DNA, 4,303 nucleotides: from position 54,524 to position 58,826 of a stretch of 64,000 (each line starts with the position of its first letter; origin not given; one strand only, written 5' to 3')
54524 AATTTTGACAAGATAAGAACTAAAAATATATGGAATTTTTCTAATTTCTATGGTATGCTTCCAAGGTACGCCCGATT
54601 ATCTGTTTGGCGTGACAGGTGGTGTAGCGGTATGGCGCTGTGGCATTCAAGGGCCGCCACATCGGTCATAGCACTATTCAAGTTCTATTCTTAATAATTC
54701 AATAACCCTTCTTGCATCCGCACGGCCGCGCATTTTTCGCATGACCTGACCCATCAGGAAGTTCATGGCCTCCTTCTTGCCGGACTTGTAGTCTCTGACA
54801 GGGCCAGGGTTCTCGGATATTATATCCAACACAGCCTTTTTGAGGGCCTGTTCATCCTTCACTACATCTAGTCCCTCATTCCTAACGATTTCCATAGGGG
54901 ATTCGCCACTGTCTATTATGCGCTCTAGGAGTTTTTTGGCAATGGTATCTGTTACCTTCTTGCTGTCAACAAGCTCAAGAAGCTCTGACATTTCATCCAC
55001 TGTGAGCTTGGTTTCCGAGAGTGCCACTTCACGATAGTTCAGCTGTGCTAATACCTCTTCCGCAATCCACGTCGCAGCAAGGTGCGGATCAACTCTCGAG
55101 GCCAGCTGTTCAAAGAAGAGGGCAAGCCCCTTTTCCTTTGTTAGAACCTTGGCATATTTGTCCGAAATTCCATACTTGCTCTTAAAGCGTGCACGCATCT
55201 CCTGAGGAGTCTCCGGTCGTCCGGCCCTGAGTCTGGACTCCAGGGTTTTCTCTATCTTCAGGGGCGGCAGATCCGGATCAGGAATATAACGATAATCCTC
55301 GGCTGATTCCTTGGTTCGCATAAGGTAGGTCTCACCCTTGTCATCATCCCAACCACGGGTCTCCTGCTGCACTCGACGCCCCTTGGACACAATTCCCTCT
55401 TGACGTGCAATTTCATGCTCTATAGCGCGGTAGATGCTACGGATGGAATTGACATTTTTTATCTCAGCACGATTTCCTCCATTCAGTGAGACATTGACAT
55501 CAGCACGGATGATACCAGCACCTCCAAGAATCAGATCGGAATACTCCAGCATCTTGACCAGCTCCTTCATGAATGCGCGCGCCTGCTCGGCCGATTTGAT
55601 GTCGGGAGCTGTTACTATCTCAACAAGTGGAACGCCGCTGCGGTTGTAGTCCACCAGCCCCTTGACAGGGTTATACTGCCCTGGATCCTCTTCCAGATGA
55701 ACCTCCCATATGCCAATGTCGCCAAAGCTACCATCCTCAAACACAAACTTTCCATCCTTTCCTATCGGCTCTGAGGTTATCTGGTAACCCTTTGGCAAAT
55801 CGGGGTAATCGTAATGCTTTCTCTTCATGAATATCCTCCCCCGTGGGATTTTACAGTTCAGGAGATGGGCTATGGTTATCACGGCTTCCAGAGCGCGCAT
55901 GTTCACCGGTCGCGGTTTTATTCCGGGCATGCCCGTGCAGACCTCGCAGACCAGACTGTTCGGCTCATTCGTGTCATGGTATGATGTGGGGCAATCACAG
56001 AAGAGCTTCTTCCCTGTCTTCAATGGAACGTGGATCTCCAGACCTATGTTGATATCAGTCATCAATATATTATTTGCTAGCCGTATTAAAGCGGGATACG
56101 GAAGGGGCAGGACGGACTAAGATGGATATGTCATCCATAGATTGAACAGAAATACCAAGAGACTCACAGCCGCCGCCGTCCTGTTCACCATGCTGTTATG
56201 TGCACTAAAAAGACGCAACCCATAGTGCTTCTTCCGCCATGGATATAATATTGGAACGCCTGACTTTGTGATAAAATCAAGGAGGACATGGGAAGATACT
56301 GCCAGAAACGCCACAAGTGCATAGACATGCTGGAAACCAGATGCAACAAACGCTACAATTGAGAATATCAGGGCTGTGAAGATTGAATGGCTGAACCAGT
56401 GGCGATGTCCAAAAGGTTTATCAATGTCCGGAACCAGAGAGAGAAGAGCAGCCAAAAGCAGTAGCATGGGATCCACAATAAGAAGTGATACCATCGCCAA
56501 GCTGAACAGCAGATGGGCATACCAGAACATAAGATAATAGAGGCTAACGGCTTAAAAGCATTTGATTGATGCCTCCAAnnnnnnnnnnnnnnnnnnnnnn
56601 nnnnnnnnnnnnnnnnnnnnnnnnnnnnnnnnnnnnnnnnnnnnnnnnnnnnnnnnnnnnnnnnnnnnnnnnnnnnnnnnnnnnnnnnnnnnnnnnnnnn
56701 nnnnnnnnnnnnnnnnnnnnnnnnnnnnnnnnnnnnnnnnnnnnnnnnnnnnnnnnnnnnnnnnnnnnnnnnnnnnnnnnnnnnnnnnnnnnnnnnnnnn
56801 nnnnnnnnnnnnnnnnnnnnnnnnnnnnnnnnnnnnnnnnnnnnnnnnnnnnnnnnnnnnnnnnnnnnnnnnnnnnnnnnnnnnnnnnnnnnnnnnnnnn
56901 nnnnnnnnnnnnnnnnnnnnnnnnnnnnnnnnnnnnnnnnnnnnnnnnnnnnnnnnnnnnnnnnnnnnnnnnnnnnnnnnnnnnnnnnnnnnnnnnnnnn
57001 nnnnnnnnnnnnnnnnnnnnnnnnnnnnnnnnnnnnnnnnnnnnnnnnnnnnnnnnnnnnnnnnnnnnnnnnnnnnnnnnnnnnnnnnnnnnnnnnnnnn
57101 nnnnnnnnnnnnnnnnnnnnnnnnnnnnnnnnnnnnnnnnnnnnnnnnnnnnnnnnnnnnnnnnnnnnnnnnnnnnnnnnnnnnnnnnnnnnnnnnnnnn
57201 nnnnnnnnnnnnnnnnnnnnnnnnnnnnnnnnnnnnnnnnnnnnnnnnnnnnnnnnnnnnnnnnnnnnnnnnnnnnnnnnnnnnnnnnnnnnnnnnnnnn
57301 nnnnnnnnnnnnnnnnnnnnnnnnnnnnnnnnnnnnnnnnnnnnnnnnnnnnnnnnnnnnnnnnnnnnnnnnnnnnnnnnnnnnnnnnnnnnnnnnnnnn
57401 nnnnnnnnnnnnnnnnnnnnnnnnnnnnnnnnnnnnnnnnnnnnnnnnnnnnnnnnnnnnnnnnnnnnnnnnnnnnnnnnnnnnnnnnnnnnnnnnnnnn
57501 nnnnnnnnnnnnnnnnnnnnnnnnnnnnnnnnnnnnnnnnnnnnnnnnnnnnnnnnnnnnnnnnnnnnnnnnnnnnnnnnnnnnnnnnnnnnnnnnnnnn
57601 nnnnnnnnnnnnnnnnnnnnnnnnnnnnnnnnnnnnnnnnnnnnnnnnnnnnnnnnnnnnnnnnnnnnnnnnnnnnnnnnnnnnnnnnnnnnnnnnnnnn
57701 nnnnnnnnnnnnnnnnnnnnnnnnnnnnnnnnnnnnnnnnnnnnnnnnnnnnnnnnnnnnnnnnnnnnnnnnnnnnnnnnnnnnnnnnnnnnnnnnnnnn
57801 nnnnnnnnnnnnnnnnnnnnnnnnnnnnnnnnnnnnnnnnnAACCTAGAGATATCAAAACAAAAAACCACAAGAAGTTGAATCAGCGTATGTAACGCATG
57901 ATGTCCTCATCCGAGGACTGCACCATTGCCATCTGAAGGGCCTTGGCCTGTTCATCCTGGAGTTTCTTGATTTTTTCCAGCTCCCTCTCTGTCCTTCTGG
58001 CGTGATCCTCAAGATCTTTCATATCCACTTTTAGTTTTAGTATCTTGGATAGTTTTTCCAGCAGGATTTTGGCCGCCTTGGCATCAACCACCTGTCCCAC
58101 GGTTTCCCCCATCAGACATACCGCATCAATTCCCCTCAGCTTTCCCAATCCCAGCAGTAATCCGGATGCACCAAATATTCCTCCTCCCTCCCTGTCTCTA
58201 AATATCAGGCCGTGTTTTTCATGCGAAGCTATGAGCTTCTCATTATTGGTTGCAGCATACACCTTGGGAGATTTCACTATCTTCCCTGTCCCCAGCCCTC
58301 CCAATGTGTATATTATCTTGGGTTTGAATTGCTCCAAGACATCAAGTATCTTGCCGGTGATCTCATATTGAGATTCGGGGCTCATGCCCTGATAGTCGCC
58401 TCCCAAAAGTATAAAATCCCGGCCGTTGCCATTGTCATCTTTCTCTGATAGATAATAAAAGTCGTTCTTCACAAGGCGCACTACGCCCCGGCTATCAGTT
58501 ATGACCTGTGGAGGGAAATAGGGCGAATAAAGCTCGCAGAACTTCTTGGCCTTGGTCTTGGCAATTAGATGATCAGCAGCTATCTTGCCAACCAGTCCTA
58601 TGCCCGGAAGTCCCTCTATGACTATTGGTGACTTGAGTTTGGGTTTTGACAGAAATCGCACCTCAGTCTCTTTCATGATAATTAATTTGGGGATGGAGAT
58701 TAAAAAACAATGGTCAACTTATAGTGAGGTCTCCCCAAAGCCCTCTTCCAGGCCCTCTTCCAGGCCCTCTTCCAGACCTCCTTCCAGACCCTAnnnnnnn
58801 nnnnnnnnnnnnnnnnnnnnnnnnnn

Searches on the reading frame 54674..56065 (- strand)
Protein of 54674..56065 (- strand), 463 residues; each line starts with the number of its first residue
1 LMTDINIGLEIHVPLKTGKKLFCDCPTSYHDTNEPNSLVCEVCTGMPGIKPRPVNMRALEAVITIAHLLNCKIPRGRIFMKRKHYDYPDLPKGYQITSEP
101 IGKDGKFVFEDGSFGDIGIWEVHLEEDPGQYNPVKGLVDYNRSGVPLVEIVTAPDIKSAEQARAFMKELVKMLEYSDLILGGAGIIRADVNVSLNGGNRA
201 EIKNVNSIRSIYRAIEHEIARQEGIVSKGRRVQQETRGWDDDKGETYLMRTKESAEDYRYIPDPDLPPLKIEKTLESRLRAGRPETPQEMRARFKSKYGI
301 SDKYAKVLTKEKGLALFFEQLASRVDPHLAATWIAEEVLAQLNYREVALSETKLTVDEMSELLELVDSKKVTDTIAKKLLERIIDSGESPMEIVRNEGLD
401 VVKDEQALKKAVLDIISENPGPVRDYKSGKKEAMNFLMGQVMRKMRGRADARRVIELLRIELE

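Call 65: search_protein_families(library=pfam, proteins=[window:54674-56065:-], max_evalue=0.001)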
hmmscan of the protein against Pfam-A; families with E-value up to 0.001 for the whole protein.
window:54674-56065:- (463 aa): 2 families
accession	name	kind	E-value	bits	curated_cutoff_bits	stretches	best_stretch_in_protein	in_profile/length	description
PF02934.20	GatB_N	-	2.6e-88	296.2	23.4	1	6-274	2-274/277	GatB/GatE catalytic domain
PF02637.23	GatB_Yqey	-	5.9e-44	150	27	1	317-461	2-147/148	GatB domain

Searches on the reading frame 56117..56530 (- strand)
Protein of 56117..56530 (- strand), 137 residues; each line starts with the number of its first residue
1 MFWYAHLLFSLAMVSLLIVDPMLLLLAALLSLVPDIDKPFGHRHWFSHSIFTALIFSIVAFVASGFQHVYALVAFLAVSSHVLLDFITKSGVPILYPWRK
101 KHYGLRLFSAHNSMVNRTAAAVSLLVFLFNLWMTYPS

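Call 65: search_protein_families(library=pfam, proteins=[window:56117-56530:-], max_evalue=0.001)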
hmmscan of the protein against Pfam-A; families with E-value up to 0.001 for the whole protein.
window:56117-56530:- (137 aa): 1 family
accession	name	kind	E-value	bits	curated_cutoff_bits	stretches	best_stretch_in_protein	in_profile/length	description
PF04307.19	YdjM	-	1.6e-12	47.7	29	1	3-122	3-143/176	YdjM inner membrane protein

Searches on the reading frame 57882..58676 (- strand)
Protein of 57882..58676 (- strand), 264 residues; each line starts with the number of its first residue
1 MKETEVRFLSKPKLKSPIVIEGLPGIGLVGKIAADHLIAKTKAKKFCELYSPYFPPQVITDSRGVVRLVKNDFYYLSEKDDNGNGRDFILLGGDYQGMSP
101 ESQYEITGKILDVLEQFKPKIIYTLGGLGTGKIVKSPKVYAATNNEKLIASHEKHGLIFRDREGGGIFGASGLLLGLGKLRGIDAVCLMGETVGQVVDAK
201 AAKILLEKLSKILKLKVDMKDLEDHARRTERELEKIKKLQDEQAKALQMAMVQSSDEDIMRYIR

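Call 65: search_protein_families(library=pfam, proteins=[window:57882-58676:-], max_evalue=0.001)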
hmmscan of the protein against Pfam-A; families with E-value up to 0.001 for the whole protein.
window:57882-58676:- (264 aa): 1 family
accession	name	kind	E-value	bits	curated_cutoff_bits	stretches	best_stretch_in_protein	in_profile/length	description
PF09754.15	PAC2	-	2.6e-56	191.3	25.8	1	19-236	1-214/215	PAC2 family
